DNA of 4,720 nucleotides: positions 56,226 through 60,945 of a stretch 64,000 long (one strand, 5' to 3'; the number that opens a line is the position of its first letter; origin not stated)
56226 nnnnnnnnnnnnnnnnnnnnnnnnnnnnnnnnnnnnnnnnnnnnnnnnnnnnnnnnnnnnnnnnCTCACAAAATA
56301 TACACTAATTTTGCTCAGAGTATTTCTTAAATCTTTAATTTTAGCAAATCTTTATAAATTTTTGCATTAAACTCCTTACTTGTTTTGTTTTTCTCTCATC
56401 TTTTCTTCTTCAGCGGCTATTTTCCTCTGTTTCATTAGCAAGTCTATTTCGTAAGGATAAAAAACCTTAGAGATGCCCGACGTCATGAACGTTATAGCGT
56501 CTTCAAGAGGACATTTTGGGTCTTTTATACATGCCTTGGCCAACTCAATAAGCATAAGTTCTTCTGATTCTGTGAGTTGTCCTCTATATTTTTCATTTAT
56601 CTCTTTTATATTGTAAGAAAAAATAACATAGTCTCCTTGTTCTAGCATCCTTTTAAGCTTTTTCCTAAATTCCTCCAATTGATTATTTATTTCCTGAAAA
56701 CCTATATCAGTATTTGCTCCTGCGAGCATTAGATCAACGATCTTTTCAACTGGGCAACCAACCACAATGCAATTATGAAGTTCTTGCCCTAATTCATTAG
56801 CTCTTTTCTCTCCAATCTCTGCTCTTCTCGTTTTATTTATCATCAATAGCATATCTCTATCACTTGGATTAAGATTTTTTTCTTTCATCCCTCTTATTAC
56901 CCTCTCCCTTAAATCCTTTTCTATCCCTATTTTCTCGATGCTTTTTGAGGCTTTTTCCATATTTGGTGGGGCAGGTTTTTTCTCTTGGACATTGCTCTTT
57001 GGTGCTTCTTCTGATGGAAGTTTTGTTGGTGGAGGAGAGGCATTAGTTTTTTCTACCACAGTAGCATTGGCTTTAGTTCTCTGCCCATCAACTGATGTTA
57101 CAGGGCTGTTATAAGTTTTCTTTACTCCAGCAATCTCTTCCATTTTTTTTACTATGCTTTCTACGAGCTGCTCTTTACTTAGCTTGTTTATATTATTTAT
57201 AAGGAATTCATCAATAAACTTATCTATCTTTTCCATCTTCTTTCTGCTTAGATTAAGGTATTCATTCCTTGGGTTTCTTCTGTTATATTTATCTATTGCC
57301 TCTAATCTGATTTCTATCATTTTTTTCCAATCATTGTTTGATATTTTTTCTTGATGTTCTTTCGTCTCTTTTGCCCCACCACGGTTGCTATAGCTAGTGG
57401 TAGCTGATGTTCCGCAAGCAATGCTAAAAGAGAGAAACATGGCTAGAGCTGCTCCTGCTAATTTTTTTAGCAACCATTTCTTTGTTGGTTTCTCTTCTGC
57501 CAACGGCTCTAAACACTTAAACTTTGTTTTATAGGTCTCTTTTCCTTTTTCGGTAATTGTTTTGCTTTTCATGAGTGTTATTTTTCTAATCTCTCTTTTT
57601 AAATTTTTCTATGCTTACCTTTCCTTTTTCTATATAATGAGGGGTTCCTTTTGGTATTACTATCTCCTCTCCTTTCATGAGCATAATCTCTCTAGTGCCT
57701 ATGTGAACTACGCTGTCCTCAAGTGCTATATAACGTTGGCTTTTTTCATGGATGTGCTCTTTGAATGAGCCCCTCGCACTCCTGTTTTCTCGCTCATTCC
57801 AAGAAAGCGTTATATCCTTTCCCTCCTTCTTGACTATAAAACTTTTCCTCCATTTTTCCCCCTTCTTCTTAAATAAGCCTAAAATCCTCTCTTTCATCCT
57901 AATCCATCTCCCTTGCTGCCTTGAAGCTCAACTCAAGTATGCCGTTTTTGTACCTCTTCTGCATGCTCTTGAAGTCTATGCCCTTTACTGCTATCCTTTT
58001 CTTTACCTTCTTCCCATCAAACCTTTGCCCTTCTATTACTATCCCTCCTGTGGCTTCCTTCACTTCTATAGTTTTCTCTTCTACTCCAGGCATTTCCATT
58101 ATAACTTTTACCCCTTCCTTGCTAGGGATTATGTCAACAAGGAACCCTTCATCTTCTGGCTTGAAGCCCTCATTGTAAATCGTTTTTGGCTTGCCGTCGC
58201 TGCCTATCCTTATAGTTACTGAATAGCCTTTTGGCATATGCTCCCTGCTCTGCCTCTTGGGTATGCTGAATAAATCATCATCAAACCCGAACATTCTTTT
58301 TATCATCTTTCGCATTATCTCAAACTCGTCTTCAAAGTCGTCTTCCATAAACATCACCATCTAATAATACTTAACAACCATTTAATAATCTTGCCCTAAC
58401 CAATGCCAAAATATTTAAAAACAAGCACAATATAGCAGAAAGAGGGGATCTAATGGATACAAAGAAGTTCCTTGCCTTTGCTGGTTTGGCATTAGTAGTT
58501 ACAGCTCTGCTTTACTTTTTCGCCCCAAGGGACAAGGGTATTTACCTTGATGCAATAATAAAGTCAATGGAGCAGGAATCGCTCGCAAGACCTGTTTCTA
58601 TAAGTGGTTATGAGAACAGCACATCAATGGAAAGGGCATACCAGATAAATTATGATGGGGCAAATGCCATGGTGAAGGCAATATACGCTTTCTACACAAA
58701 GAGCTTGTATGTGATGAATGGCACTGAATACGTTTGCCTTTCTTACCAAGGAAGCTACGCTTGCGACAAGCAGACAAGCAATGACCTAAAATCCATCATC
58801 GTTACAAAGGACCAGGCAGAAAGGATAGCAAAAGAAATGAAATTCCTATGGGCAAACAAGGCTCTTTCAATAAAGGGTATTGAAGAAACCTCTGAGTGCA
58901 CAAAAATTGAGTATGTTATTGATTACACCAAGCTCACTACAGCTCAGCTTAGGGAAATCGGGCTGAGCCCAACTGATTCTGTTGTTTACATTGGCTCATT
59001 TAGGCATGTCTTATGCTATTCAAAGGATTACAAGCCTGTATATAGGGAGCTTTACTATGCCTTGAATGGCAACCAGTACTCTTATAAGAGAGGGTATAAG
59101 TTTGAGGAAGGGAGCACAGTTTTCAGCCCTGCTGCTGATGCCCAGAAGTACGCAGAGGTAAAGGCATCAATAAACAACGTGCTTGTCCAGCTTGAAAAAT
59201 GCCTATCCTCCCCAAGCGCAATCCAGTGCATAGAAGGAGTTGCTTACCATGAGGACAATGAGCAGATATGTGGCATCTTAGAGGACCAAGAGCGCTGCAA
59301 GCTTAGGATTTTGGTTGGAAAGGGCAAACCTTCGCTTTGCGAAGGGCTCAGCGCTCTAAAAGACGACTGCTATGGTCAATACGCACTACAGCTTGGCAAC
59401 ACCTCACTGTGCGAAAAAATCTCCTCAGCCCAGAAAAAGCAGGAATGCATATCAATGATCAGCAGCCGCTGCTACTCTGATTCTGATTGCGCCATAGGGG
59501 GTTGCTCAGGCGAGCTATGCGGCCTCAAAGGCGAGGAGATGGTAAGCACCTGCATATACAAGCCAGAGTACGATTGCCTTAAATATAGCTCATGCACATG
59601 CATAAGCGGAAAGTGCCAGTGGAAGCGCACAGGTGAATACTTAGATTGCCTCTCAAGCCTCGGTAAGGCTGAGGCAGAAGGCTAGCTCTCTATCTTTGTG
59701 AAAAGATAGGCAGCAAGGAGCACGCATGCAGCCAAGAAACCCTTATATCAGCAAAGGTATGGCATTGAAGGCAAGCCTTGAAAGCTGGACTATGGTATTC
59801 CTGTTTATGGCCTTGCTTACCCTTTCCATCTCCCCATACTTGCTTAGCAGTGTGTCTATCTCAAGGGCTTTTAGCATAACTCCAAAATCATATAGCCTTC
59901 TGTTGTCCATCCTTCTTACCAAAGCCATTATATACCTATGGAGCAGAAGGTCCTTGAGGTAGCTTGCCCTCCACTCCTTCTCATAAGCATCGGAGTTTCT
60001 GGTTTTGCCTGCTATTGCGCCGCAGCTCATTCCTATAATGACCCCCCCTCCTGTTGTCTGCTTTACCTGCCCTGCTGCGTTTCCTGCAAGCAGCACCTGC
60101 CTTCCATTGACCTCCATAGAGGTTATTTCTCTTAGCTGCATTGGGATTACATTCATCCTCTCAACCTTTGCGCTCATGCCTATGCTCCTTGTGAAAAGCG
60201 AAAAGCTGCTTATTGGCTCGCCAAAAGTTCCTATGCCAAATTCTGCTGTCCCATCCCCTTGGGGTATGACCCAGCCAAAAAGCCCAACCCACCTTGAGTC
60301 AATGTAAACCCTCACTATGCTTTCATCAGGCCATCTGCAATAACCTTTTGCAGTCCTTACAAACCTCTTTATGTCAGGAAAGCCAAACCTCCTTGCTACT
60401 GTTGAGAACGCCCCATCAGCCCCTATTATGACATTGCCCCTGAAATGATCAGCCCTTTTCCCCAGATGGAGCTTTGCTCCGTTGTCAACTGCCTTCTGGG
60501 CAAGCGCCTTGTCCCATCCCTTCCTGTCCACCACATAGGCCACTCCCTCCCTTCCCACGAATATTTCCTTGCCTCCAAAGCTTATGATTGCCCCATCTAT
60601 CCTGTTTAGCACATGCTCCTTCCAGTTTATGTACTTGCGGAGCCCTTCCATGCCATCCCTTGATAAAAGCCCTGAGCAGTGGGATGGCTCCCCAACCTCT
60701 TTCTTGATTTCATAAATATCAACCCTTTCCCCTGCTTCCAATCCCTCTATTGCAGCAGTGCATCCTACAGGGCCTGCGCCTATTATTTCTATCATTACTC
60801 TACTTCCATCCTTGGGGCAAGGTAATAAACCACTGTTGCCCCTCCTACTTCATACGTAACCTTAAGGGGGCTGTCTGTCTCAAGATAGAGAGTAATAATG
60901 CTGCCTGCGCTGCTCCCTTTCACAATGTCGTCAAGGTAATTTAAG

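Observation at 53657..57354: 159-bp near-identical direct repeat puts the same N-terminal module on two otherwise unrelated proteins and brackets the thermosome gene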

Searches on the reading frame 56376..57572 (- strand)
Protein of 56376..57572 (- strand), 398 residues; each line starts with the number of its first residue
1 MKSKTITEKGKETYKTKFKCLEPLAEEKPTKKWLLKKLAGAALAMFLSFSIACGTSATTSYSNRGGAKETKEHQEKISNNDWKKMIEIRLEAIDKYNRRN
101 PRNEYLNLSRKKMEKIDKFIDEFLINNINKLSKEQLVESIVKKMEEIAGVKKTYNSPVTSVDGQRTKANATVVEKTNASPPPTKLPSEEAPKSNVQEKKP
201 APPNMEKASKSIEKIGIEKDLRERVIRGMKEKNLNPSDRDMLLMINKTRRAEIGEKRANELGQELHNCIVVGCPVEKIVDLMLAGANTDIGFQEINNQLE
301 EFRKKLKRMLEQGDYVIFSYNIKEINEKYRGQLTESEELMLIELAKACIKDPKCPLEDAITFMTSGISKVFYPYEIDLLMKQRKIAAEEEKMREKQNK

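Call 9: search_protein_families(library=pfam, proteins=[window:56376-57572:-], max_evalue=0.01)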
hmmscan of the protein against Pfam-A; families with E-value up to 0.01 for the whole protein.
window:56376-57572:- (398 aa): 1 family
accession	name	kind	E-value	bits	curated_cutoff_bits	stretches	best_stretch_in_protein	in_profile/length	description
PF12472.13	DUF3693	-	0.0073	16.4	21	0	25-56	9-43/60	Phage related protein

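Call 11: find_homologous_proteins(query=window:56376-57572:-, max_evalue=0.001)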
Query window:56376-57572:- (398 aa): 1 proteins with E <= 0.001 among 7463 candidates.
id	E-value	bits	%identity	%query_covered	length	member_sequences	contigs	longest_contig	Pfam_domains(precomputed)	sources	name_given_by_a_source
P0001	4.6e-254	860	100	100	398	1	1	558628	-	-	-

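Call 20: search_protein_families(library=ncbifam, proteins=[window:56376-57572:-], max_evalue=0.1)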
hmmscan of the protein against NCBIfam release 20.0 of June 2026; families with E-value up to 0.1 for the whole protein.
window:56376-57572:- (398 aa): 2 families
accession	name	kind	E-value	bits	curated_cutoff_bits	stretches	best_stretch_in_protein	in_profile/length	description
TIGR02129.1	hisA_euk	equivalog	0.0066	16.1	229.3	1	106-163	159-217/255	phosphoribosylformimino-5-aminoimidazole carboxamide ribotide isomerase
NF011109.0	PRK14537.1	equivalog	0.0094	15.6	187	1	67-144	151-227/232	50S ribosomal protein L20/unknown domain fusion protein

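Call 21: search_protein_families(library=phrogs, proteins=[window:56376-57572:-], max_evalue=0.1)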
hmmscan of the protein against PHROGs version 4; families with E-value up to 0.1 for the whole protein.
window:56376-57572:- (398 aa): 4 families
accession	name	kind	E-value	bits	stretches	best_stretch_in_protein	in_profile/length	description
phrog_8674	-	unknown function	0.008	17.2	1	304-330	24-50/70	-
phrog_14563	-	unknown function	0.042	14.9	0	107-159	10-60/196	-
phrog_26028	-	unknown function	0.052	14.9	0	72-135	4-68/108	-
phrog_2584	-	unknown function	0.055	14.7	0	112-138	13-37/54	-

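Call 23: search_solved_structures(query=window:56376-57572:-, max_evalue=1)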
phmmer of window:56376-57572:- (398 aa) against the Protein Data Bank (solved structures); distinct sequences matched with E-value up to 1: 3.
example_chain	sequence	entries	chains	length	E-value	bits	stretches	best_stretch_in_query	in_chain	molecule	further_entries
2ffj_A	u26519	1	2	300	0.36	13.3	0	256-336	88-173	conserved hypothetical protein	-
8qe9_1A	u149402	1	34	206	0.55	12.7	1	102-142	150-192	DUF1071 domain-containing protein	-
8k7m_C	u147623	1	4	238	0.8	12.2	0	110-189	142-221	De novo design protein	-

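Call 46: predict_structure(protein=window:56376-57572:-)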
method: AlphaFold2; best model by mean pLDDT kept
length: 398 residues; sequences in the alignment: 1
mean_pLDDT: 53.3   pTM: 0.33
mean pLDDT of the five models: 53.3, 48.9, 47.7, 41.1, 40.6
residues with pLDDT >= 90: 2; 70-90: 80; 50-70: 142; < 50: 174
segments of 3 or more residues with pLDDT < 50: 1-29, 34-79, 150-214, 316-320, 328-333, 366-385
pLDDT, mean of each block of 10 residues (from residue 1): 34 33 38 48 38 27 25 35 63 66 67 75 66 62 60 28 27 31 32 34 31 57 84 77 82 86 74 76 78 58 60 51 51 52 57 58 50 41 54 69
secondary structure, 60 per line:
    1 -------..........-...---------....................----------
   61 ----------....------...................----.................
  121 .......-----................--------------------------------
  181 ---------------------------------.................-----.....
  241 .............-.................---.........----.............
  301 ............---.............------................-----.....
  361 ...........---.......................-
elements in order: H8-17 H31-50 H71-74 H81-99 H104-127 H133-148 H214-230 H236-253 H255-271 H275-283 H288-312 H316-328 H335-350 H356-371 H375-397
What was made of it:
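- AlphaFold2 models the module in p398 as helices 81-99, 104-127 and 133-148 (pLDDT 60-75), followed by a disordered stretch at 150-214 (call 46).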

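Call 51: fold_search(model_id=the predicted structure, library=pdb)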
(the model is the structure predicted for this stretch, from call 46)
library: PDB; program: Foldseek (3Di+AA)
matches with E <= 10: 14; with E <= 0.001: 0
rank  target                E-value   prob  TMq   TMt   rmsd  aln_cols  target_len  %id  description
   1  5cwb                  2.6e+00  0.10  0.12  0.19  15.8       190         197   12  Crystal structure of de novo designed helical repeat protein DHR4 (released 2015-12-16)
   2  1i4t_B                4.4e+00  0.04  0.09  0.17  23.8       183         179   13  CRYSTAL STRUCTURE ANALYSIS OF RAC1-GMPPNP IN COMPLEX WITH ARFAPTIN (released 2001-05-16)
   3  8vej_B                4.9e+00  0.12  0.16  0.25  14.1       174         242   13  De novo designed cholic acid binder: CHD_buttress (released 2024-07-17)
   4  7mwr_B                5.1e+00  0.06  0.13  0.18  13.8       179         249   12  Structure of De Novo designed beta sheet heterodimer LHD101A53/B4 (released 2022-01-19)
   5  3ni7_A                5.6e+00  0.06  0.11  0.23  17.1       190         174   10  Crystal structure of the TetR transcriptional regulator from Nitrosomonas europaea ATCC 19718 (released 2010-08-11)
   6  3kdw                  6.5e+00  0.04  0.12  0.19  21.4       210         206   13  Crystal structure of Putative sugar binding protein (YP_001300177.1) from Bacteroides vulgatus ATCC 8482 at 1.70 A resol (released 2009-11-24)
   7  1zw2_A                6.5e+00  0.03  0.11  0.15  17.3       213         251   11  Vinculin Head (0-258) in Complex with the Talin Rod residues 2345-2369 (released 2005-09-20)
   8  6ykm_A                6.8e+00  0.02  0.10  0.13  17.1       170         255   16  Structure of C. jejuni MotAB (released 2020-09-30)
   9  7xyv_A                7.5e+00  0.04  0.14  0.19  14.5       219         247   11  Crystal structure of ZYG11B bound to SFLH degron (released 2022-12-21)
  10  4dcn_D                7.9e+00  0.01  0.07  0.13  27.8       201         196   15  Crystal Structure Analysis of the Arfaptin2 BAR domain in Complex with ARL1 (released 2012-06-13)
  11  8vej_A                8.7e+00  0.08  0.16  0.24  14.2       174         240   14  De novo designed cholic acid binder: CHD_buttress (released 2024-07-17)
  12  9m08_C                8.7e+00  0.02  0.09  0.19  18.8       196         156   11  Structure of outer membrane lipoprotein QseG and histidine kinase QseE complex (released 2025-11-19)
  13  4jr9_A                9.1e+00  0.02  0.10  0.10  19.5       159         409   11  Crystal structure of nitrate/nitrite exchanger NarK (released 2013-05-15)
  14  6yj2_A                9.6e+00  0.01  0.09  0.14  15.7       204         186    9  Structural and DNA binding studies of the transcriptional repressor Rv2506 (BkaR) from Mycobacterium tuberculosis supp (released 2021-04-14)
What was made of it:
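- Tried and rejected: The p398 model has mean pLDDT 53, and a Foldseek search of PDB gave nothing below E = 2.6 (calls 46, 51).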

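Call 67: find_related_loci(query=window:56376-57572:-, collection=viral_contigs, flank=5000)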
Query window:56376-57572:- (398 aa) in viral_contigs; peptide patterns used: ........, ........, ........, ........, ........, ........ (x = any residue, [..] = any of these).
16 stretches matched a pattern, but none encodes a relative of the query by tblastn (E <= 1e-3).

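Call 77: search_protein_families(library=padloc, proteins=[window:56376-57572:-], max_evalue=0.01)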
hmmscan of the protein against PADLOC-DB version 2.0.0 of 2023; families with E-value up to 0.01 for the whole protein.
window:56376-57572:- (398 aa): 0 families

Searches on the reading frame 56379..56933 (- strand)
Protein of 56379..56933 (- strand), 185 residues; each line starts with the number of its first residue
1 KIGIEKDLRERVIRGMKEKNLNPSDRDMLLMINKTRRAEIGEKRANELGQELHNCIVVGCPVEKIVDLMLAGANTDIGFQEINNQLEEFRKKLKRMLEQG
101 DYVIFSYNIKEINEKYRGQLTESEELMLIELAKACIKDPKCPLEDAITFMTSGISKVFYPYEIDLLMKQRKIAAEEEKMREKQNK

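Call 80: search_protein_families(library=pfam, proteins=[window:56379-56933:-], max_evalue=1)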
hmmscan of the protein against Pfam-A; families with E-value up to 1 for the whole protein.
window:56379-56933:- (185 aa): 1 family
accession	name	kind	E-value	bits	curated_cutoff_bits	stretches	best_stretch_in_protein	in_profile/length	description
PF16299.10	DUF4941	-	0.049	13.3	28.8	1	37-84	217-262/265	Domain of unknown function (DUF4941)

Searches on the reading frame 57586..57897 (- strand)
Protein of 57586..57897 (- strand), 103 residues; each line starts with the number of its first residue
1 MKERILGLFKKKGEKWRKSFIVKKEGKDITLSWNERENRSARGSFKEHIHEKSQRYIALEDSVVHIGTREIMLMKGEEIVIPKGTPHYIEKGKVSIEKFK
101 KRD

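Call 9: search_protein_families(library=pfam, proteins=[window:57586-57897:-], max_evalue=0.01)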
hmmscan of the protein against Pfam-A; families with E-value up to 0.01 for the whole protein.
window:57586-57897:- (103 aa): 1 family
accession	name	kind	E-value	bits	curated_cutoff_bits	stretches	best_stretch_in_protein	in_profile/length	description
PF07883.17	Cupin_2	-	0.0051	16.9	27.2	0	43-89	9-56/70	Cupin domain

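Call 20: search_protein_families(library=ncbifam, proteins=[window:57586-57897:-], max_evalue=0.1)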
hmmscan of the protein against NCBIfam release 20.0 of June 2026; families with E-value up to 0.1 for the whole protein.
window:57586-57897:- (103 aa): 0 families

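Call 58: find_encoding_contigs(protein=window:57586-57897:-, flank=10000, max_places=10)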
Protein window:57586-57897:- (103 aa): 1 contig read that carries it; 1 place shown.
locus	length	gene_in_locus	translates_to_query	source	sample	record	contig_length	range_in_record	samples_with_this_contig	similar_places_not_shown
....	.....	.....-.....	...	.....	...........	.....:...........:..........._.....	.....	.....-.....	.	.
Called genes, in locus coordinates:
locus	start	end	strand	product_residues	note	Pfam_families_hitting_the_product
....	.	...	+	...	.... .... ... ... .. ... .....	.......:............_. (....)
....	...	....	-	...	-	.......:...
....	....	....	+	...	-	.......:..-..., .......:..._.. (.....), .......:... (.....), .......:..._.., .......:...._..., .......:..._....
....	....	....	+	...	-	-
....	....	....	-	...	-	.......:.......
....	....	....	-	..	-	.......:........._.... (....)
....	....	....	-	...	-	-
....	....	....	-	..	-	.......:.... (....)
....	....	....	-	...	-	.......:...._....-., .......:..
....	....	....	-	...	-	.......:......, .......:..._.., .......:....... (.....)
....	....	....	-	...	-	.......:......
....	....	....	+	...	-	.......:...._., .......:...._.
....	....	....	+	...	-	-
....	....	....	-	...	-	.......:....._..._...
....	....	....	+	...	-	-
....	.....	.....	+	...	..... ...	-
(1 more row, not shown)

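Call 77: search_protein_families(library=padloc, proteins=[window:57586-57897:-], max_evalue=0.01)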
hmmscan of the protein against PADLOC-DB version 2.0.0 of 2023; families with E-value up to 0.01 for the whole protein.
window:57586-57897:- (103 aa): 0 families

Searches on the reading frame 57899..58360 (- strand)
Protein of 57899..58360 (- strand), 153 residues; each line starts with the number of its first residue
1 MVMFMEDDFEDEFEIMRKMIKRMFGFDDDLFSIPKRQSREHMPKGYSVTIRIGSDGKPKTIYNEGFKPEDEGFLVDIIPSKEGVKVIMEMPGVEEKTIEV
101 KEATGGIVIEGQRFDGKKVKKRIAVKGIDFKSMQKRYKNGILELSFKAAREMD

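Call 9: search_protein_families(library=pfam, proteins=[window:57899-58360:-], max_evalue=0.01)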
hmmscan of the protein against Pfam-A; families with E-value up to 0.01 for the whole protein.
window:57899-58360:- (153 aa): 1 family
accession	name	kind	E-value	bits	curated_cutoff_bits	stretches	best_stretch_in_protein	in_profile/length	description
PF00011.27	HSP20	-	0.0026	18.3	20.8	0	77-137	2-61/102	Hsp20/alpha crystallin family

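Call 20: search_protein_families(library=ncbifam, proteins=[window:57899-58360:-], max_evalue=0.1)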
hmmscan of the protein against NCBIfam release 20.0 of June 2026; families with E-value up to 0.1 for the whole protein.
window:57899-58360:- (153 aa): 3 families
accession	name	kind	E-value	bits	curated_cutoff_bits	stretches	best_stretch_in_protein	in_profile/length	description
NF041800.1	Hsp20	equivalog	3.1e-19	69.1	140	1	9-150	11-151/162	archaeal heat shock protein Hsp20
NF041799.1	Hsp14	equivalog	0.0008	19.4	100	1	74-123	20-69/118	archaeal heat shock protein Hsp14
NF042420.1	Hsp18_Clos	equivalog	0.08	13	195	0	68-118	38-88/147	heat shock protein Hsp18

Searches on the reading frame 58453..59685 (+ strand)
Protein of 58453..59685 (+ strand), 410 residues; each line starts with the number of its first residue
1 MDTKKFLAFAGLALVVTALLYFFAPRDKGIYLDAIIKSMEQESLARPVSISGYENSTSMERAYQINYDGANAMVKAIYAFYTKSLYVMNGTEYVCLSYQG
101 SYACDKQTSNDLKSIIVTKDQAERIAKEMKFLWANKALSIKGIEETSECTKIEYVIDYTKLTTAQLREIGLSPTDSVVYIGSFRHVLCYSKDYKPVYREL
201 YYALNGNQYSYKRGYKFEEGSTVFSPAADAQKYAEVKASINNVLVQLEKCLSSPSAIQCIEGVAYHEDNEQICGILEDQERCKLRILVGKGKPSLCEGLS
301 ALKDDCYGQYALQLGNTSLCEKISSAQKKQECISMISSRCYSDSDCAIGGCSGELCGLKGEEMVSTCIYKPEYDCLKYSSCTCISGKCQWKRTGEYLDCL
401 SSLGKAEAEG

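Call 9: search_protein_families(library=pfam, proteins=[window:58453-59685:+], max_evalue=0.01)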
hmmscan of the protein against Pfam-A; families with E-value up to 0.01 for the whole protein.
window:58453-59685:+ (410 aa): 0 families

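Call 20: search_protein_families(library=ncbifam, proteins=[window:58453-59685:+], max_evalue=0.1)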
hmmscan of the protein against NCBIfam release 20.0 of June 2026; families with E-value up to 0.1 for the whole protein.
window:58453-59685:+ (410 aa): 2 families
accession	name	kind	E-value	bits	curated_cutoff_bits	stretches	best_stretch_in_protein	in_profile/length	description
TIGR04292.1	heavy_Cys_CGP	equivalog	4.1e-21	75.3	200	1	334-403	117-191/381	CGP-CTERM-anchored Cys-rich protein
TIGR04289.1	heavy_Cys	domain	1.3e-17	64.1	50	1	339-390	1-52/52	eight-cysteine-cluster domain-containing protein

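Call 21: search_protein_families(library=phrogs, proteins=[window:58453-59685:+], max_evalue=0.1)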
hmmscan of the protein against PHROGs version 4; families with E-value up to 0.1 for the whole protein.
window:58453-59685:+ (410 aa): 0 families

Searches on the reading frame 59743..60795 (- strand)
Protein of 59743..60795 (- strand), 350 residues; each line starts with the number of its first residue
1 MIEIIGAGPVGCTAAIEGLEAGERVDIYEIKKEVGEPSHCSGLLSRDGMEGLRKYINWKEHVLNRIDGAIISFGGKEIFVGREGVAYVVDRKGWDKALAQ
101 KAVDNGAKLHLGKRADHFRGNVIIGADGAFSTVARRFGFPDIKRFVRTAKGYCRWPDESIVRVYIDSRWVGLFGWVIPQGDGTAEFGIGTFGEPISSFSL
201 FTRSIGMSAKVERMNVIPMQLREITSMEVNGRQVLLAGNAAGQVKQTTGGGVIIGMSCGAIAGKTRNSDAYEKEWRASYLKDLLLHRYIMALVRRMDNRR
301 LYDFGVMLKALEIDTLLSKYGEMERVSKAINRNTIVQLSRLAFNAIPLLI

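Call 9: search_protein_families(library=pfam, proteins=[window:59743-60795:-], max_evalue=0.01)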
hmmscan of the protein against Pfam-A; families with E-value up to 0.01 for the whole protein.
window:59743-60795:- (350 aa): 5 families
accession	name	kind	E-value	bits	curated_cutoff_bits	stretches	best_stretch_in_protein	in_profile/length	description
PF01266.30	DAO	-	0.0004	20.5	27.9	0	4-42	4-44/353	FAD dependent oxidoreductase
PF01494.25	FAD_binding_3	-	0.00088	19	22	0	4-28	6-30/349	FAD binding domain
PF03486.20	HI0933_like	-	0.0025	17.7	50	1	4-42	5-43/244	HI0933-like protein Rossmann domain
PF05834.18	Lycopene_cycl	-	0.0054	16.3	23.4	0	215-289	241-318/380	Lycopene cyclase protein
PF13450.12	NAD_binding_8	-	0.0066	17.1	21.9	0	4-35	1-32/68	NAD(P)-binding Rossmann-like domain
